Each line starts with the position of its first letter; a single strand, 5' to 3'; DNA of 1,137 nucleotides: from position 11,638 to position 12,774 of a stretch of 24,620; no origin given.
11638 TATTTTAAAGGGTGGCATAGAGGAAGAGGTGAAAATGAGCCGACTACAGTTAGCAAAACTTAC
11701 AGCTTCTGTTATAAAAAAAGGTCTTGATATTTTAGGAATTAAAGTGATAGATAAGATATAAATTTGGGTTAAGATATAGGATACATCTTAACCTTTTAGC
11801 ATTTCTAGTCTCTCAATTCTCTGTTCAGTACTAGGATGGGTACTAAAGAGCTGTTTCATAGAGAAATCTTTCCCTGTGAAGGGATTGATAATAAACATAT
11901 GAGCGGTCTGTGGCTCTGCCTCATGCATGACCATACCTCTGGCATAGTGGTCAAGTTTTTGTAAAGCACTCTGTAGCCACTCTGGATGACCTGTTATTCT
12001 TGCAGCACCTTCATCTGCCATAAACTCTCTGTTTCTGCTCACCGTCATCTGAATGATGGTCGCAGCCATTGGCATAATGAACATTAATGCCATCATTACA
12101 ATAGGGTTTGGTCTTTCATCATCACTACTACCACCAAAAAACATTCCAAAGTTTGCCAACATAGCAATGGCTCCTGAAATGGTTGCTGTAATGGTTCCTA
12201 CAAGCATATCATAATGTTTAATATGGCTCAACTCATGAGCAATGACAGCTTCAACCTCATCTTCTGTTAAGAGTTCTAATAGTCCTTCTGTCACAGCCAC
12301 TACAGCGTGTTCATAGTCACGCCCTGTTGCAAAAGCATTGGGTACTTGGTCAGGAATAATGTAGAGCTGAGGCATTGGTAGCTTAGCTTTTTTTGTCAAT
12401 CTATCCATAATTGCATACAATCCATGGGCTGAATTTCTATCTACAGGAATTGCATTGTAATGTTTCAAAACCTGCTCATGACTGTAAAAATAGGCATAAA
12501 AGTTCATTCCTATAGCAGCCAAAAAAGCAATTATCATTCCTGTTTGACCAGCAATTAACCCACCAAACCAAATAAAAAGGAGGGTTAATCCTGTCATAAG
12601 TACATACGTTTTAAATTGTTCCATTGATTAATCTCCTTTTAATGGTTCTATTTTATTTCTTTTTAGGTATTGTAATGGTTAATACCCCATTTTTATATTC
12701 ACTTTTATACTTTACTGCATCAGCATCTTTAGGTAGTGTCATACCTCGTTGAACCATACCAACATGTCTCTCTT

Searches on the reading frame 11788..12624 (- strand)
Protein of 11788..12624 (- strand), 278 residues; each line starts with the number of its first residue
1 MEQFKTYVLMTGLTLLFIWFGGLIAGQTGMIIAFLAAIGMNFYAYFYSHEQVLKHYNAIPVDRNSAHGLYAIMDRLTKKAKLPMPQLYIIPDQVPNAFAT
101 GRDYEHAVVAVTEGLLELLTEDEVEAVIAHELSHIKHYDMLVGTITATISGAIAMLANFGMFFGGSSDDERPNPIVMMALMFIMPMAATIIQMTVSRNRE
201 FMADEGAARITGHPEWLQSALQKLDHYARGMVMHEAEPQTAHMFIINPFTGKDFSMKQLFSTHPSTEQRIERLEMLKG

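Call 4: search_protein_families(library=pfam, proteins=[window:11788-12624:-], max_evalue=0.01)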
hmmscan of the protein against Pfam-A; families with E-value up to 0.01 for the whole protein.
window:11788-12624:- (278 aa): 3 families
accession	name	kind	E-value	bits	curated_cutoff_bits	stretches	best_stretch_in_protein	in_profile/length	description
PF01435.24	Peptidase_M48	-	5.3e-37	127.9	20.3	1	69-274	7-183/186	Peptidase family M48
PF05569.17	Peptidase_M56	-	0.00046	19.9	31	1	107-148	176-217/296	BlaR1 peptidase M56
PF18894.6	PhageMetallopep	-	0.0021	18.6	23.7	1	73-137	35-96/134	Putative phage metallopeptidase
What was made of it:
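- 11788..12624 (-): htpX, an inner-membrane M48 zinc protease (HELSH motif). Pfam Peptidase_M48 5e-37 (call 4).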

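Call 26: search_protein_families(library=ncbifam, proteins=[window:11788-12624:-], max_evalue=0.001)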
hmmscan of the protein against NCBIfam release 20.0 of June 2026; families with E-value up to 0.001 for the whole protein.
window:11788-12624:- (278 aa): 9 families
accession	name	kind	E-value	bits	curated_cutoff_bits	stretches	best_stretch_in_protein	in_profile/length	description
NF002826.0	PRK03001.1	equivalog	6.8e-128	425.8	369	1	1-277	2-279/285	zinc metalloprotease HtpX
NF002363.0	PRK01345.1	equivalog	5.8e-103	344.3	422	1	1-276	1-278/318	zinc metalloprotease HtpX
NF002839.0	PRK03072.1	equivalog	8.8e-79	264.6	412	1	3-276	9-284/291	zinc metalloprotease HtpX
NF003425.0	PRK04897.1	equivalog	3.4e-71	239.9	355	1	5-275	12-297/298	zinc metalloprotease HtpX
NF002669.0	PRK02391.1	equivalog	1.9e-64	217.7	341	1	7-277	16-292/298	zinc metalloprotease HtpX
NF002775.0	PRK02870.1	equivalog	1.5e-43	149.3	285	1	29-274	73-334/338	zinc metalloprotease HtpX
NF003965.0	PRK05457.1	equivalog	3.3e-41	141.5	245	1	42-275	49-283/285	protease HtpX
NF002322.0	PRK01265.1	equivalog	1.8e-25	90.1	275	1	28-236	42-259/325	zinc metalloprotease HtpX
NF052399.1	M48_lipo_LoiP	exception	1.2e-05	24.9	365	1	96-136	98-134/247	metalloprotease LoiP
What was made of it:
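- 11788..12624 (-): NCBIfam NF002826 HtpX equivalog, 425.8 bits against a cut-off of 369 (call 26).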
